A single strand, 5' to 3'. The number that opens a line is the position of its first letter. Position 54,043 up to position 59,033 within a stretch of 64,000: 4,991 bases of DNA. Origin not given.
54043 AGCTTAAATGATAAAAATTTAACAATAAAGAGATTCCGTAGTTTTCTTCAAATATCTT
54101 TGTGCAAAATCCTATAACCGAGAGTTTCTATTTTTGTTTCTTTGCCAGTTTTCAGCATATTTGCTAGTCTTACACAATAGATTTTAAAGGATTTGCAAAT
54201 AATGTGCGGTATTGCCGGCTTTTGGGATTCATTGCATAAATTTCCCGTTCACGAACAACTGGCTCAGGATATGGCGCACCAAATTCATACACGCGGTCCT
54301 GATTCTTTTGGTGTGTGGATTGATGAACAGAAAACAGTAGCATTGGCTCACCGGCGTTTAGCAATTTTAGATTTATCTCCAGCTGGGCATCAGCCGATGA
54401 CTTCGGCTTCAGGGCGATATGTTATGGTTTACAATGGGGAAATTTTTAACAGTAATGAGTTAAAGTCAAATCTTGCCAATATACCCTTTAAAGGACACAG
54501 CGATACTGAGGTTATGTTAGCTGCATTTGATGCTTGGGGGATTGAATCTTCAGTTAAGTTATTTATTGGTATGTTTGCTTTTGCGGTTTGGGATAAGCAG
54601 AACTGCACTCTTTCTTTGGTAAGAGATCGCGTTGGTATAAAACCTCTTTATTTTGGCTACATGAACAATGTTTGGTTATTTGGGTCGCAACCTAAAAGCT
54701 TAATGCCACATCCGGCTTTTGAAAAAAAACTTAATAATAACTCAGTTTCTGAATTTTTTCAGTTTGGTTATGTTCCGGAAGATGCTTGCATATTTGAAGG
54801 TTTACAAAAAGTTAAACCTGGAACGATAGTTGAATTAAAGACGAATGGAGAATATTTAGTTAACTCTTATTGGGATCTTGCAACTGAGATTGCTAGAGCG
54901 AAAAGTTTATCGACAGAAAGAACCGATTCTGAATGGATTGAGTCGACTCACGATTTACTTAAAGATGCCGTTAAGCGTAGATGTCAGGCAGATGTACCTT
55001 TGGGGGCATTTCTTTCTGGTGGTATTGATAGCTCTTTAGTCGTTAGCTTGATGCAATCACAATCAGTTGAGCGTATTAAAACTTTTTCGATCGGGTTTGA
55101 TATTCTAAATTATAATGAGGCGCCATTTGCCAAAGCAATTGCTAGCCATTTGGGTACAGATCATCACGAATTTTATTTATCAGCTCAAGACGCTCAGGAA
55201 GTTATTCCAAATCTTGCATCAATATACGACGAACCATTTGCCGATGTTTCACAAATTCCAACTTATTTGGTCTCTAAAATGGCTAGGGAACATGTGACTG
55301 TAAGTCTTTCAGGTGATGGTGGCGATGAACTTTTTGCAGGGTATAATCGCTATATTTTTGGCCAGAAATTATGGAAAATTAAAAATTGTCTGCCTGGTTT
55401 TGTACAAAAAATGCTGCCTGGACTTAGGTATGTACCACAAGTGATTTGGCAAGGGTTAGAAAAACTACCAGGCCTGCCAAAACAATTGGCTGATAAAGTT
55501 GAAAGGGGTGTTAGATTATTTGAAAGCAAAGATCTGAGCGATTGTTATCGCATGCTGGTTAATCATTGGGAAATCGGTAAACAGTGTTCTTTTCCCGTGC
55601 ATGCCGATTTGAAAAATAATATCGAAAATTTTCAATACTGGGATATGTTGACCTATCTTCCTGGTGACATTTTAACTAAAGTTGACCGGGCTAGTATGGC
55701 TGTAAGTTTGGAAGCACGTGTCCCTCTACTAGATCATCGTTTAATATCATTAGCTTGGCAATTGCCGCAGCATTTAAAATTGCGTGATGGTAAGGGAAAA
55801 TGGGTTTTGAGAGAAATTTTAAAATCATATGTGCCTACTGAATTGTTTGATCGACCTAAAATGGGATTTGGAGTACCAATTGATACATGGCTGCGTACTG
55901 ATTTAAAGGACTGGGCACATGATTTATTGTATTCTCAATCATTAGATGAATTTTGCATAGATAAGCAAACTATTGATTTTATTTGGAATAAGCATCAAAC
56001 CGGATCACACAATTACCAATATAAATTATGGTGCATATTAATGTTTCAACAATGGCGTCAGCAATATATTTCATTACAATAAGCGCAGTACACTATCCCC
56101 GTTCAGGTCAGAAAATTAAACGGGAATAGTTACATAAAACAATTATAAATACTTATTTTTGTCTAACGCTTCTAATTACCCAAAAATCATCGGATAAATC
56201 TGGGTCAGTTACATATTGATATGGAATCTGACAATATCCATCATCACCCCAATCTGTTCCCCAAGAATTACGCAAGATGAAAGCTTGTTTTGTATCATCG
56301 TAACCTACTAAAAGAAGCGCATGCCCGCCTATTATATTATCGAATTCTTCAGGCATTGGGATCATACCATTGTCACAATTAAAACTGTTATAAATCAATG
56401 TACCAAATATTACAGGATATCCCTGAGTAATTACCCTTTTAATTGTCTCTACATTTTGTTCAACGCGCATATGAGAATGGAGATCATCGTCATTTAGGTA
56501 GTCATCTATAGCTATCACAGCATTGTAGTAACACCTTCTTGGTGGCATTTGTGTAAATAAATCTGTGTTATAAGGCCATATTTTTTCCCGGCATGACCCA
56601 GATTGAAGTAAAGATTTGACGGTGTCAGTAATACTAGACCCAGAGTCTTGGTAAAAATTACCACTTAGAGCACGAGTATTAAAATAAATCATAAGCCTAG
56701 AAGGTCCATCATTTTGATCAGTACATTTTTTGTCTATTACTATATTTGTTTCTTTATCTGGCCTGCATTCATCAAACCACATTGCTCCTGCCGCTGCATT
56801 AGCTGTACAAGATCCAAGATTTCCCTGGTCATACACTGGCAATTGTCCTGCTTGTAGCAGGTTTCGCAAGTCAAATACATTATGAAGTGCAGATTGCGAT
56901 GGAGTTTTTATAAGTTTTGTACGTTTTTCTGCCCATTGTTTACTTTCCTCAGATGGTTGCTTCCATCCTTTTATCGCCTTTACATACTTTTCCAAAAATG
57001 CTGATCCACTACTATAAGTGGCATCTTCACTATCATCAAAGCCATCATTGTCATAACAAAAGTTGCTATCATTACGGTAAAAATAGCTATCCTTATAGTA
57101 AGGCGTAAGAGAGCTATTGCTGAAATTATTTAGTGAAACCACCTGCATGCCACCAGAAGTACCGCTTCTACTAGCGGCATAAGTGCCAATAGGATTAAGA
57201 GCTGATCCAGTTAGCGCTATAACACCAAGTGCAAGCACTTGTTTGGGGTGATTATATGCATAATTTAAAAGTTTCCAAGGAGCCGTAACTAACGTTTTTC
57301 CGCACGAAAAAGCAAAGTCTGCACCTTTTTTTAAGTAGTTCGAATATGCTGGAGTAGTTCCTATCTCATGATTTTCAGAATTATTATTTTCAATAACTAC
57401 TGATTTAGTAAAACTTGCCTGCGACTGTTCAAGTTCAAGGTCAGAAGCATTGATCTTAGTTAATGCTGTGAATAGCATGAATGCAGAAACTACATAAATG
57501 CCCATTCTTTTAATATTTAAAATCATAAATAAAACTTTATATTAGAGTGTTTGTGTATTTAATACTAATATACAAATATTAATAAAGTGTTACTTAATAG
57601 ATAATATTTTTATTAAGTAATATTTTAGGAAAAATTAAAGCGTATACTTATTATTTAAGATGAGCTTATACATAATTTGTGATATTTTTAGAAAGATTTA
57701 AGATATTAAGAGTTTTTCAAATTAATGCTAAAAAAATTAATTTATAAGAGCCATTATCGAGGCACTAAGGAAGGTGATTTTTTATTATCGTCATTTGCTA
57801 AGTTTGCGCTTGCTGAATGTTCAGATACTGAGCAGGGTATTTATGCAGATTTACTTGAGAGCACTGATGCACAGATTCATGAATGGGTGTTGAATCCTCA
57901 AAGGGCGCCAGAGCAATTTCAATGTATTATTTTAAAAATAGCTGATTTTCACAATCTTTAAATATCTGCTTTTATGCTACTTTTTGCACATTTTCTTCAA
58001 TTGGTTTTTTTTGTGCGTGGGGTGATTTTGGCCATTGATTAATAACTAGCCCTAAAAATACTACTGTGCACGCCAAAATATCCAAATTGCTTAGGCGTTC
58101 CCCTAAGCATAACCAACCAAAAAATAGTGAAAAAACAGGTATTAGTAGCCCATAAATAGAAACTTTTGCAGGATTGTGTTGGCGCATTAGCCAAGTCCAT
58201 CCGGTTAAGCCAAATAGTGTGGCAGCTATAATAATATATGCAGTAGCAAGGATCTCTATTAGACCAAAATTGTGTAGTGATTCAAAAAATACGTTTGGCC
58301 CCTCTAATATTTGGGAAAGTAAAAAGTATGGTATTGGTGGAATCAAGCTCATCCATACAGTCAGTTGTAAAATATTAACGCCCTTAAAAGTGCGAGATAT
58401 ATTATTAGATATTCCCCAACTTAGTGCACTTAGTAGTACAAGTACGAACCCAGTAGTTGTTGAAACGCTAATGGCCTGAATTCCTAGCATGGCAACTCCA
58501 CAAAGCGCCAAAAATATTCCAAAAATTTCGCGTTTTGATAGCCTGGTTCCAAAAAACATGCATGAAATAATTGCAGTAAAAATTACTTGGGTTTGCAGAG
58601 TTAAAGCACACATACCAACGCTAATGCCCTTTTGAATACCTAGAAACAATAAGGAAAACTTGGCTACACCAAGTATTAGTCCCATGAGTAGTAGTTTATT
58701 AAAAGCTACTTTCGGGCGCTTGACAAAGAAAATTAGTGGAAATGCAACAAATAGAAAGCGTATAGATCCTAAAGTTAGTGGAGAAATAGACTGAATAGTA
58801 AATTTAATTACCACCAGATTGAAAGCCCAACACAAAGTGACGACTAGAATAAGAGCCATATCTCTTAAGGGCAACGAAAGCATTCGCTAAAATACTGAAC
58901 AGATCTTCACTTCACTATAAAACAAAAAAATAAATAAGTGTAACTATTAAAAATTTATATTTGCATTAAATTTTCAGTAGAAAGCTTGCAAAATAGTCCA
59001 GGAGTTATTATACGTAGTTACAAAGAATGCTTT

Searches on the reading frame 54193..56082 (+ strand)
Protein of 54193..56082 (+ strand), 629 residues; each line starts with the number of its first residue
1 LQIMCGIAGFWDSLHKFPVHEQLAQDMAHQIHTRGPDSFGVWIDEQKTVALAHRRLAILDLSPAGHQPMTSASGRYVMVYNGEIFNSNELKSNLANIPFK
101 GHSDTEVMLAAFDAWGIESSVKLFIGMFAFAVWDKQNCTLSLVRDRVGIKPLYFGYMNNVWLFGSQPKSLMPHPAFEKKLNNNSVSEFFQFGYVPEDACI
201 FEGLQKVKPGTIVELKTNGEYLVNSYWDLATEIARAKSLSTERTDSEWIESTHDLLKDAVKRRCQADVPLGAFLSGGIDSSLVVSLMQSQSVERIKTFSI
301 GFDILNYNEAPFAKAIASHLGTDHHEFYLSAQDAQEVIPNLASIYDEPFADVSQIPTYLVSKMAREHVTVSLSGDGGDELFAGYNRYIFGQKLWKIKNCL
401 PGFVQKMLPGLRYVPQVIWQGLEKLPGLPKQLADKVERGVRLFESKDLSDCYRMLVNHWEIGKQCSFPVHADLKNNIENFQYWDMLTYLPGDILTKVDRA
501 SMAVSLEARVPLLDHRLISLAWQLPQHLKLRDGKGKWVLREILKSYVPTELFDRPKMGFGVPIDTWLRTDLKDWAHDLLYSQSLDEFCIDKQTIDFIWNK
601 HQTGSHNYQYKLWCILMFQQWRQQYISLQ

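Call 40: search_protein_families(library=pfam, proteins=[window:54193-56082:+], max_evalue=0.00001)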
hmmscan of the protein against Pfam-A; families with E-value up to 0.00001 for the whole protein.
window:54193-56082:+ (629 aa): 3 families
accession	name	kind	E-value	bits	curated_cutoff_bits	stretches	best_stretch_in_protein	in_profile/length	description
PF00733.27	Asn_synthase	-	2e-110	370.2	21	1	253-622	3-353/354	Asparagine synthase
PF13522.11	GATase_6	-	1e-39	135.9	27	1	36-165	1-129/130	Glutamine amidotransferase domain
PF13537.11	GATase_7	-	1.1e-38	132.5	25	1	53-171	1-122/123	Glutamine amidotransferase domain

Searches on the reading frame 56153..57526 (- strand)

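Call 40: search_protein_families(library=pfam, proteins=[window:56153-57526:-], max_evalue=0.00001)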
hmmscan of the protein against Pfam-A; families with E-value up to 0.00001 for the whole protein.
window:56153-57526:- (457 aa): 1 family
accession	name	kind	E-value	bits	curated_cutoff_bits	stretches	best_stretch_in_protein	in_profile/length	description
PF00112.29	Peptidase_C1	-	8.2e-14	52.6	20.7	1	217-435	4-203/220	Papain family cysteine protease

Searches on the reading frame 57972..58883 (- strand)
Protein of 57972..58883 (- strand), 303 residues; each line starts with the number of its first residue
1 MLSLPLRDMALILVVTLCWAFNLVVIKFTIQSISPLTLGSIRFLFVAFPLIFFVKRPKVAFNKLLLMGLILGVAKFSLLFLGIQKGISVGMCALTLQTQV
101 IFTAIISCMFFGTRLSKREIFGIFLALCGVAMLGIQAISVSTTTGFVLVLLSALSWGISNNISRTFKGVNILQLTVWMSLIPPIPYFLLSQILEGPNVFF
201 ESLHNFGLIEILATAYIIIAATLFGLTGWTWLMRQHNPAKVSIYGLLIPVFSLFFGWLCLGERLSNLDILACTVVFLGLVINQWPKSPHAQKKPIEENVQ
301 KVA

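Call 40: search_protein_families(library=pfam, proteins=[window:57972-58883:-], max_evalue=0.00001)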
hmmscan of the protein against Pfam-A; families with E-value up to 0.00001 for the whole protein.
window:57972-58883:- (303 aa): 1 family
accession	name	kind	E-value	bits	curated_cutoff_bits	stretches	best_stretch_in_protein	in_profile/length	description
PF00892.27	EamA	-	1.7e-31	109.7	28.2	2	10-133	5-133/135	EamA-like transporter family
